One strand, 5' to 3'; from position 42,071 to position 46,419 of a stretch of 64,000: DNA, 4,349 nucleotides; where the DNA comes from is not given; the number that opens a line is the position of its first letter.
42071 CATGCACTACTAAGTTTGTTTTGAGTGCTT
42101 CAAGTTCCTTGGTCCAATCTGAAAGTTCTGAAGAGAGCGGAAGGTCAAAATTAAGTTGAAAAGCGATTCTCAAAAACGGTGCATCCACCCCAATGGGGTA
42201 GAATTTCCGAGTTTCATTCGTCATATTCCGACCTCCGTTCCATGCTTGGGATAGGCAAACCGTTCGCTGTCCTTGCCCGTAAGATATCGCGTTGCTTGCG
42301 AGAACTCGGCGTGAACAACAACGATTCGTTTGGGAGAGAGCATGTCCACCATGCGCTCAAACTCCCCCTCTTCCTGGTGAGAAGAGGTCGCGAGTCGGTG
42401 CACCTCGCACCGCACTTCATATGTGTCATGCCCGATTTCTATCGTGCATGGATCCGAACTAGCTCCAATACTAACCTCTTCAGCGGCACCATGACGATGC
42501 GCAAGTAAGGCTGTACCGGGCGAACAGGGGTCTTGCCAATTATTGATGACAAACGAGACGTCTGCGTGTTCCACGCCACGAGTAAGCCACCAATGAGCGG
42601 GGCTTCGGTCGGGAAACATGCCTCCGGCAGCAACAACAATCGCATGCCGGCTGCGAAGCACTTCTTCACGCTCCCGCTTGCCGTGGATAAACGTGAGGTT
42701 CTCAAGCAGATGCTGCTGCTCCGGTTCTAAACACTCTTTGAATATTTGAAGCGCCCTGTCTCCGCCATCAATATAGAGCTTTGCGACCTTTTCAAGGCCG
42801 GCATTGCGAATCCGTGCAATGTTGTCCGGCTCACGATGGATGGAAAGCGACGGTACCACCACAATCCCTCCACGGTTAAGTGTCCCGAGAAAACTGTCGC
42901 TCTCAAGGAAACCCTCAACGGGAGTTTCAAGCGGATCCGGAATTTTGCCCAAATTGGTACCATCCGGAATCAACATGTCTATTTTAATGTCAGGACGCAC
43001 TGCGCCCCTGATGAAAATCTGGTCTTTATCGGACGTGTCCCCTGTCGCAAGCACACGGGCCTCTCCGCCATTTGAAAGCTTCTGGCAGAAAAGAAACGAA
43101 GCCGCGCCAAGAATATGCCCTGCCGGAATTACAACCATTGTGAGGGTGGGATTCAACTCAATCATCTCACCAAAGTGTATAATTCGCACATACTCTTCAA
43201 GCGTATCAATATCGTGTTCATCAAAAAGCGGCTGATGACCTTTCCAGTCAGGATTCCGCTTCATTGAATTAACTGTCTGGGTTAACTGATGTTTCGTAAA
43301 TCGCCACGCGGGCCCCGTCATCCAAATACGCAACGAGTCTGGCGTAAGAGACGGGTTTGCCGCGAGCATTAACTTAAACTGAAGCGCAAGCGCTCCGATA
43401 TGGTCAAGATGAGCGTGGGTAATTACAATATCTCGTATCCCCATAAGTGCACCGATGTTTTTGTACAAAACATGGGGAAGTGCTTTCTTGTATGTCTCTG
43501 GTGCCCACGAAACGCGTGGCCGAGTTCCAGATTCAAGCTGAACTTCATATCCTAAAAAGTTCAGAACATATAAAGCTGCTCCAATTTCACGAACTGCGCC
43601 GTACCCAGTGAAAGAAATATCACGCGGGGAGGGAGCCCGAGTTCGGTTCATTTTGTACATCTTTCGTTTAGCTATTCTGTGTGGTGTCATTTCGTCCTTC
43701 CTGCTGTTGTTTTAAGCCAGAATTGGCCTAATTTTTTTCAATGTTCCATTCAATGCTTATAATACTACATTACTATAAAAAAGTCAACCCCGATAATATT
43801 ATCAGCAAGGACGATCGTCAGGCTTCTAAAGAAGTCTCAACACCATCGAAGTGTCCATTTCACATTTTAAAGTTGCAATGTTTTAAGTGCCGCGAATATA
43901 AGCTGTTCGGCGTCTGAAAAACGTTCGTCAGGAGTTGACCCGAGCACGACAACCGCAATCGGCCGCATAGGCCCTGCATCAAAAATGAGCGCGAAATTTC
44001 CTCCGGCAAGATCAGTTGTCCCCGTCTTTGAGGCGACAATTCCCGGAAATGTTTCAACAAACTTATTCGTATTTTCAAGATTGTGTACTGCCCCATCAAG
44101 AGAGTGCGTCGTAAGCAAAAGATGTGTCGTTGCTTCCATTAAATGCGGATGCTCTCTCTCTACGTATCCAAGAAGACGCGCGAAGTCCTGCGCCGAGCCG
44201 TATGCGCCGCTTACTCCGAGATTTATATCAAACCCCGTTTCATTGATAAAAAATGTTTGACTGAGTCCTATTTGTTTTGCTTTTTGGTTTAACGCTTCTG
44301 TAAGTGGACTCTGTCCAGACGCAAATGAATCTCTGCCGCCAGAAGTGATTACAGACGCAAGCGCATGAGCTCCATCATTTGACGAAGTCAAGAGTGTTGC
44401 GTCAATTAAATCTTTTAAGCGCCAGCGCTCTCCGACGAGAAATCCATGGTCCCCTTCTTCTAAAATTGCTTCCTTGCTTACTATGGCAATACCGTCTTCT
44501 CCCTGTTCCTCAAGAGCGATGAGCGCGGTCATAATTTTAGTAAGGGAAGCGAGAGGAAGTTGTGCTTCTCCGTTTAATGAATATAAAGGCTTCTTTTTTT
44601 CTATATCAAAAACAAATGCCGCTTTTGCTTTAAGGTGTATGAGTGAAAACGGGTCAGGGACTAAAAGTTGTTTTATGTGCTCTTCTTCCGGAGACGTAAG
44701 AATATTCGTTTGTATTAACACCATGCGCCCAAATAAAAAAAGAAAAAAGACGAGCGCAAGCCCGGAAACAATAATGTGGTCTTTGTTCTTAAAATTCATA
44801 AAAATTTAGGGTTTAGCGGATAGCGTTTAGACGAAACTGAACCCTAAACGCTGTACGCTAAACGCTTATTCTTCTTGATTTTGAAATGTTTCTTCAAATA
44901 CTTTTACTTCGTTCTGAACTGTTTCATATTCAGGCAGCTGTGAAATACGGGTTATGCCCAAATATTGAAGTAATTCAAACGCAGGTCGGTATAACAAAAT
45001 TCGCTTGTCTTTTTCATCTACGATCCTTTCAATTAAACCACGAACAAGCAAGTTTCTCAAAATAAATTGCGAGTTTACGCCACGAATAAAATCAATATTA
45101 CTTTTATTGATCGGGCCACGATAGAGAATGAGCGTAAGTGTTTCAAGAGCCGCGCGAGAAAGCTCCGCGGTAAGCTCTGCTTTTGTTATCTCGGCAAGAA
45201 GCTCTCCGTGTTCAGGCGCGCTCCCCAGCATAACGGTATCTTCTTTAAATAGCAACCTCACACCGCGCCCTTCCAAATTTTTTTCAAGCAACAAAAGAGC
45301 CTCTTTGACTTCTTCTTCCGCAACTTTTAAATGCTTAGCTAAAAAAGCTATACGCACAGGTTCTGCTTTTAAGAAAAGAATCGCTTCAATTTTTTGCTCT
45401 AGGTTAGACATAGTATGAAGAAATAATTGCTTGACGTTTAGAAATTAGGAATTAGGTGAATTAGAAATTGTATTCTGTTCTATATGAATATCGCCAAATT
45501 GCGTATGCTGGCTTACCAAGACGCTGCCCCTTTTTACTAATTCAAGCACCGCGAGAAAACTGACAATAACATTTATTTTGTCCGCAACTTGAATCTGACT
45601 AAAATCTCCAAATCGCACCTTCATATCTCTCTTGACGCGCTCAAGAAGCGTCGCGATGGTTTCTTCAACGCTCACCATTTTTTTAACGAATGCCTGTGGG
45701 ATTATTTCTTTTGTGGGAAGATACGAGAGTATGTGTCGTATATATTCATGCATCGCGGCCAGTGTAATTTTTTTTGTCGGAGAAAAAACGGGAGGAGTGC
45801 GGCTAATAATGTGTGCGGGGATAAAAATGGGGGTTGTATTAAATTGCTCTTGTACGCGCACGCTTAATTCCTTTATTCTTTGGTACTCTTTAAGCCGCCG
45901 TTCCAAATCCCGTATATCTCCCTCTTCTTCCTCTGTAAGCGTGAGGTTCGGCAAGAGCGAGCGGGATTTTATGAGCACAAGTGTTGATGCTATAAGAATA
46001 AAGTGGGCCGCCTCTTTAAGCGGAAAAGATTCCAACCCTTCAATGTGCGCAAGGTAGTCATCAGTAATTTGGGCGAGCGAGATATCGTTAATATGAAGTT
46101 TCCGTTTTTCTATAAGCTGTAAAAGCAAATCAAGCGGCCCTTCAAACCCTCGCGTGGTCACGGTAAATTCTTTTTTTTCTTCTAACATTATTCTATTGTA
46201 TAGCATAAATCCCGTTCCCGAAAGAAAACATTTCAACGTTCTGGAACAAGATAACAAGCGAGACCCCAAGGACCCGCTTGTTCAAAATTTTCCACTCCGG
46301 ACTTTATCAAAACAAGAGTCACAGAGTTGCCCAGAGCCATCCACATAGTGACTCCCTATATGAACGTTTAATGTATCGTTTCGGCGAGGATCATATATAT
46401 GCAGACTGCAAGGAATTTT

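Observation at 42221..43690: Beta-CASP metallo-beta-lactamase nuclease as the lead gene of the foreign cassette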

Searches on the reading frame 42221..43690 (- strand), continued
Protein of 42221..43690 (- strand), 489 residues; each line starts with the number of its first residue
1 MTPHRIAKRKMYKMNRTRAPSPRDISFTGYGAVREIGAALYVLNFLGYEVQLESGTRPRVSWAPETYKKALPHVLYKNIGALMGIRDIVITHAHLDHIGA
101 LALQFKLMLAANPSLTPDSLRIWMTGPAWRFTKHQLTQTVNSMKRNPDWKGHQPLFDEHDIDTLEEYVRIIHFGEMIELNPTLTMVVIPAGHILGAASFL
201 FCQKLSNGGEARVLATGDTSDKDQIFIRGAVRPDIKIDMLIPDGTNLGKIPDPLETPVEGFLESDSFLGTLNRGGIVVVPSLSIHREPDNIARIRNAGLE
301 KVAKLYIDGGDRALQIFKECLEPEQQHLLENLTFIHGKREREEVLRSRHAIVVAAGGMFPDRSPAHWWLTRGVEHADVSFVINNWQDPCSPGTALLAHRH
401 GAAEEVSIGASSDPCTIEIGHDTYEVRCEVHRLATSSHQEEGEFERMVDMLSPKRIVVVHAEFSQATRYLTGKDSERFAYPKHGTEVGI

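Call 29: find_encoding_contigs(protein=P0007, flank=8000, max_places=2)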
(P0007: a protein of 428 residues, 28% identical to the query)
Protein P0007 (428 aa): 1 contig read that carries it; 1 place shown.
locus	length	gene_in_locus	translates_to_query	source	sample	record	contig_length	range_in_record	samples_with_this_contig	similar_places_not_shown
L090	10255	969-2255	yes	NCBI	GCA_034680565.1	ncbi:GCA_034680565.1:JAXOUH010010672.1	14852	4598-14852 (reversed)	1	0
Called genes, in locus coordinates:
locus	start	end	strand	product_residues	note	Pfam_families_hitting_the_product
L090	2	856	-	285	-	?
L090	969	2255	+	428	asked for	PF00753:Lactamase_B, PF16661:Lactamase_B_6 (weak), PF12706:Lactamase_B_2 (weak)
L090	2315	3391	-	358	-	PF21543:CvfB_2nd (faint), PF21710:Spt6_S1 (faint), PF23459:S1_RRP5 (faint), PF13509:S1_2 (faint), PF00575:S1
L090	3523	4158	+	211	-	PF13483:Lactamase_B_3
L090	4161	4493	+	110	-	-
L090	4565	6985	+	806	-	PF00521:DNA_topoisoIV, PF03989:DNA_gyraseA_C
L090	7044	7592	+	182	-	PF01135:PCMT, PF01209:Ubie_methyltran, PF05175:MTS (weak), PF13847:Methyltransf_31, PF02390:Methyltransf_4 (weak), PF08241:Methyltransf_11, PF08242:Methyltransf_12 (weak), PF13649:Methyltransf_25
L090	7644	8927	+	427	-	PF01547:SBP_bac_1, PF13416:SBP_bac_8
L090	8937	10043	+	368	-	PF18895:T4SS_pilin (weak)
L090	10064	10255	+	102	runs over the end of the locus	PF04956:TrbC (weak), PF18895:T4SS_pilin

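Call 30: find_encoding_contigs(protein=P0009, flank=8000, max_places=2)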
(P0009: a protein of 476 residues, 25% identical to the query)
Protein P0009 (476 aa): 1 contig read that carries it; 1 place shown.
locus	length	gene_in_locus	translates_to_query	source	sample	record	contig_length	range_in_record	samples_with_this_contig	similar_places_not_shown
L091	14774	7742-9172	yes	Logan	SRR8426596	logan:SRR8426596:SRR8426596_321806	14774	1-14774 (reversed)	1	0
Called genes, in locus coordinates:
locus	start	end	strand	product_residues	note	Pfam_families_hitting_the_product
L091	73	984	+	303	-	-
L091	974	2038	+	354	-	-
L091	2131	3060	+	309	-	PF02195:ParB_N, PF17762:HTH_ParB, PF23552:ParB_C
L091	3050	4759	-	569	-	PF13328:HD_4, PF01966:HD, PF04607:RelA_SpoT, PF02824:TGS, PF13291:ACT_4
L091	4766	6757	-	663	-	PF01751:Toprim, PF01131:Topoisom_bac, PF01396:Zn_ribbon_Top1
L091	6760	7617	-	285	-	PF02481:DNA_processg_A, PF17782:WHD_DprA (weak)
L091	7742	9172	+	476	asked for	PF23023:Anti-Pycsar_Apyc1 (faint), PF00753:Lactamase_B, PF12706:Lactamase_B_2 (faint), PF10996:Beta-Casp, PF07521:RMMBL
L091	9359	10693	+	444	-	-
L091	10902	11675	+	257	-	PF00313:CSD (faint)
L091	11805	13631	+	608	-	-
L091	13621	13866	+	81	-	-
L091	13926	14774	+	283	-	?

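Call 56: search_protein_families(library=pfam, proteins=[L088:5394-6050:+, L088:6318-6908:+, L088:8702-10336:+, L001:7639-9291:+], max_evalue=0.1)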
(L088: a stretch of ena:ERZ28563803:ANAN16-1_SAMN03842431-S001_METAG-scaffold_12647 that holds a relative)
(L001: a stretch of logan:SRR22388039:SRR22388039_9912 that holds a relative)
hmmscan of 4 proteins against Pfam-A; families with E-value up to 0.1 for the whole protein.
L088:5394-6050:+ (218 aa): 1 family
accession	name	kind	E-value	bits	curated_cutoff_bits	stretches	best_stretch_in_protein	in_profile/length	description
PF01936.24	NYN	-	0.037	15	24.2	0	85-137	72-116/145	NYN domain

L088:6318-6908:+ (196 aa): 0 families

L088:8702-10336:+ (544 aa): 0 families

L001:7639-9291:+ (550 aa): 0 families

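Call 79: search_protein_families(library=phrogs, proteins=[L091:9359-10693:+, L091:10902-11675:+, L091:11805-13631:+, L091:13926-14774:+, L088:8702-10336:+, L088:6318-6908:+], max_evalue=0.01)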
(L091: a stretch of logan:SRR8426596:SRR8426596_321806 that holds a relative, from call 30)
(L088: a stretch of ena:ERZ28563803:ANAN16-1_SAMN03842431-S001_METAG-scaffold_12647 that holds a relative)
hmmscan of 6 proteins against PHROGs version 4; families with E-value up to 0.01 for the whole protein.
L091:9359-10693:+ (444 aa): 0 families

L091:10902-11675:+ (257 aa): 1 family
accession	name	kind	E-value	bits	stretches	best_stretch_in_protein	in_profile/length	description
phrog_729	-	other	0.0016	18.6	1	187-239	14-67/277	cold shock protein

L091:11805-13631:+ (608 aa): 0 families

L091:13926-14774:+ (283 aa): 16 families
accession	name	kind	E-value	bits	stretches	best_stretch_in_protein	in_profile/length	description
phrog_30773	-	unknown function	1.8e-76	258.9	1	7-283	8-283/666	-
phrog_3757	-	unknown function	3.8e-24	86.8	1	170-274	99-202/367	-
phrog_8638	-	unknown function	3.3e-17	63.3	1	157-266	267-374/568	-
phrog_10401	-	other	8.7e-17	62.1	1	177-268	436-530/667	ATPase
phrog_9172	-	unknown function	7.2e-15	55.8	1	187-275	98-185/509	-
phrog_11838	-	DNA, RNA and nucleotide metabolism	2.5e-11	44.4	1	162-272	15-114/420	clamp loader of DNA polymerase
phrog_168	-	DNA, RNA and nucleotide metabolism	1.1e-09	39.4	1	187-269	34-113/314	clamp loader of DNA polymerase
phrog_5846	-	DNA, RNA and nucleotide metabolism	1.5e-09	38.6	1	162-268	14-106/380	clamp loader of DNA polymerase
phrog_4339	-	unknown function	4.7e-08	33.6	1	200-235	54-89/552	-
phrog_7485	-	unknown function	5.5e-07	29.9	1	170-269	199-290/430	-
phrog_50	-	DNA, RNA and nucleotide metabolism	6e-05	23.3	1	162-220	338-392/570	DnaC-like helicase loader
phrog_249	-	moron, auxiliary metabolic gene and host takeover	0.00087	19.7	1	191-231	123-161/380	porphyrin biosynthesis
phrog_5534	-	unknown function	0.001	19.4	1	197-267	27-97/273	-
phrog_4871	-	other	0.0011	18.4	0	166-235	468-537/764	ATP-dependent protease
phrog_2107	-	other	0.0016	19.1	1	200-228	6-34/201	thymidylate kinase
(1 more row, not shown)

L088:8702-10336:+ (544 aa): 0 families

L088:6318-6908:+ (196 aa): 0 families

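Call 80: search_protein_families(library=padloc, proteins=[L091:7742-9172:+, L091:9359-10693:+, L091:10902-11675:+, L091:11805-13631:+, L088:8702-10336:+, L088:5394-6050:+, L088:6318-6908:+], max_evalue=0.01)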
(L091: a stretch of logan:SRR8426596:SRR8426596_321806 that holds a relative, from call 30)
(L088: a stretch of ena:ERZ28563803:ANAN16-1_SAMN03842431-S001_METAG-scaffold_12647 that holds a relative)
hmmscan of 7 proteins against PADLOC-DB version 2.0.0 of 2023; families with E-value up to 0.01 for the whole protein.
L091:7742-9172:+ (476 aa): 0 families

L091:9359-10693:+ (444 aa): 0 families

L091:10902-11675:+ (257 aa): 1 family
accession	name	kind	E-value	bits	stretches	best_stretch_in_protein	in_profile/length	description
PDLC02916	CSD_V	-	0.00099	16.9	1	188-236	3-49/64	-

L091:11805-13631:+ (608 aa): 0 families

L088:8702-10336:+ (544 aa): 0 families

L088:5394-6050:+ (218 aa): 0 families

L088:6318-6908:+ (196 aa): 0 families

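Call 91: search_solved_structures(query=A3, max_evalue=0.00001)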
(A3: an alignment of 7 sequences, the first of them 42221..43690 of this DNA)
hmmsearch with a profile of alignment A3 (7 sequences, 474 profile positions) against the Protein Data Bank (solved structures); distinct sequences matched with E-value up to 0.00001: 45.
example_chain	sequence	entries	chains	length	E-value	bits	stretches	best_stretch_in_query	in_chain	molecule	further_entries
3af5_A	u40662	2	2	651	5.9e-57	196.4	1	12-448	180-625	Putative uncharacterized protein PH1404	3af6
6q55_A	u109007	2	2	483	4.9e-52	180.2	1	19-468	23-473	Cleavage and Polyadenylation Specificity Factor 3 (CPSF3) | Cleavage and Polyadenylation Specificity Factor 3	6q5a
2i7t_A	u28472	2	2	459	1.6e-51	178.5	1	19-473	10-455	Cleavage and polyadenylation specificity factor 73 kDa subunit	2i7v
8t1q_A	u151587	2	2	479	1.7e-51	178.4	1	18-473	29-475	Cleavage and polyadenylation specificity factor subunit 3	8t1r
6m8q_A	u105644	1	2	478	1.7e-51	178.4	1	18-473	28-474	Cleavage and polyadenylation specificity factor subunit 3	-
9bct_J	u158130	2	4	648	4.3e-51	177.1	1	11-448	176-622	Transcription termination factor FttA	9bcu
6v4x_H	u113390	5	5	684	5.8e-51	176.7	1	19-473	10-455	Cleavage and polyadenylation specificity factor subunit 3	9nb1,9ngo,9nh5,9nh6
7bfp_B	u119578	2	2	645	9.5e-51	175.9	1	17-474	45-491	Integrator complex subunit 11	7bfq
8r22_C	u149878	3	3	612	1e-50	175.8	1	17-474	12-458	Integrator complex subunit 11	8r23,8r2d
7pks_k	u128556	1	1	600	2.6e-50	174.5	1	20-474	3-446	Integrator complex subunit 11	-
7cun_K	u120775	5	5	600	2.6e-50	174.5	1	20-474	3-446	Integrator complex subunit 11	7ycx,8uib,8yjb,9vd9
2ycb_A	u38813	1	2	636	4.8e-50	173.6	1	16-447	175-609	CLEAVAGE AND POLYADENYLATION SPECIFICITY FACTOR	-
8rbz_k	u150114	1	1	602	6.5e-50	173.2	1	18-474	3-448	Integrator complex subunit 11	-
8rbx_k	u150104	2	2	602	6.5e-50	173.2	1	18-474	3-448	Integrator complex subunit 11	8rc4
2xr1_A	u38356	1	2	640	1.8e-44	155.2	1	12-449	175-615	CLEAVAGE AND POLYADENYLATION SPECIFICITY FACTOR 100 KD SUBUNIT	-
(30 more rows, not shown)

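Call 93: find_related_loci(query=A3, collection=viral_contigs, flank=8000)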
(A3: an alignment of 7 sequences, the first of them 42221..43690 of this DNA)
Query A3 (489 aa) in viral_contigs; peptide patterns used: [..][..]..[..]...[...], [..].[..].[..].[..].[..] (x = any residue, [..] = any of these).
13 stretches matched a pattern, but none encodes a relative of the query by tblastn (E <= 1e-3).

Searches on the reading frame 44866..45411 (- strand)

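Call 8: search_protein_families(library=pfam, proteins=[window:44866-45411:-], max_evalue=0.01)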
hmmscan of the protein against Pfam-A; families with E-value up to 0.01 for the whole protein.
window:44866-45411:- (181 aa): 1 family
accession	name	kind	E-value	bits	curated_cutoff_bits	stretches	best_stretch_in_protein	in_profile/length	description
PF04079.22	SMC_ScpB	-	1.7e-34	119.2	27.4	1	7-161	2-159/160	Segregation and condensation complex subunit ScpB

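Call 11: search_protein_families(library=ncbifam, proteins=[window:44866-45411:-], max_evalue=0.01)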
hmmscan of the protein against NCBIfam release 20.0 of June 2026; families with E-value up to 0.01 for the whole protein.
window:44866-45411:- (181 aa): 2 families
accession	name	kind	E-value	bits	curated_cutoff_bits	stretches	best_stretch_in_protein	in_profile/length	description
TIGR00281.1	TIGR00281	equivalog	1.9e-20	73.3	89.2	1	3-176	1-177/186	SMC-Scp complex subunit ScpB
NF001106.1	PRK00135.2-1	exception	4.5e-07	29.1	300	1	3-164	201-367/377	SMC-Scp complex subunit ScpB, long form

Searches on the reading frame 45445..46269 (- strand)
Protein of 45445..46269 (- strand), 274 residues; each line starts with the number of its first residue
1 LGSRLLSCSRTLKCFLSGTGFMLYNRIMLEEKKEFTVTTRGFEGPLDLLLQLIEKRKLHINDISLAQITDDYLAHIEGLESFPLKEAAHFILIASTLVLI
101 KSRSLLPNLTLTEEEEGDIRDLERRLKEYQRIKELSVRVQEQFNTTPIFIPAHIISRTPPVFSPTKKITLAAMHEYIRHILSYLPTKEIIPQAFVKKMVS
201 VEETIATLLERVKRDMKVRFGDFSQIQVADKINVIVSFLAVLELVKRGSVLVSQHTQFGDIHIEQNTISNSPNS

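Call 8: search_protein_families(library=pfam, proteins=[window:45445-46269:-], max_evalue=0.01)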
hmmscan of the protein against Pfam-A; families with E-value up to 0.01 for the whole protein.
window:45445-46269:- (274 aa): 1 family
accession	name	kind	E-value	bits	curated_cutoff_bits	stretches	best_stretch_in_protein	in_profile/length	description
PF02616.19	SMC_ScpA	-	3.1e-21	76.9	24.6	1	52-264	1-230/232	Segregation and condensation protein ScpA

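Call 11: search_protein_families(library=ncbifam, proteins=[window:45445-46269:-], max_evalue=0.01)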
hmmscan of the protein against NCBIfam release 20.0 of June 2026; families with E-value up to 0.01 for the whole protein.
window:45445-46269:- (274 aa): 5 families
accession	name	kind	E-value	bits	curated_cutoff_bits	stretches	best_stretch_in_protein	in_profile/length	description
NF000994.0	PRK00104.1-3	equivalog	1.8e-39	135.8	234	1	34-267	3-242/246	segregation/condensation protein A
NF000995.0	PRK00104.1-4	equivalog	2.7e-33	115.4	315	1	33-266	3-246/251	segregation/condensation protein A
NF000993.0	PRK00104.1-2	equivalog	2.5e-31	109.2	268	2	39-145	5-112/237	segregation/condensation protein A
NF000992.0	PRK00104.1-1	equivalog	9.1e-21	74.5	417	1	38-267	6-244/247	segregation/condensation protein A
NF001751.0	PRK00478.1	equivalog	7.9e-12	44.8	436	1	30-134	156-267/505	segregation/condensation protein A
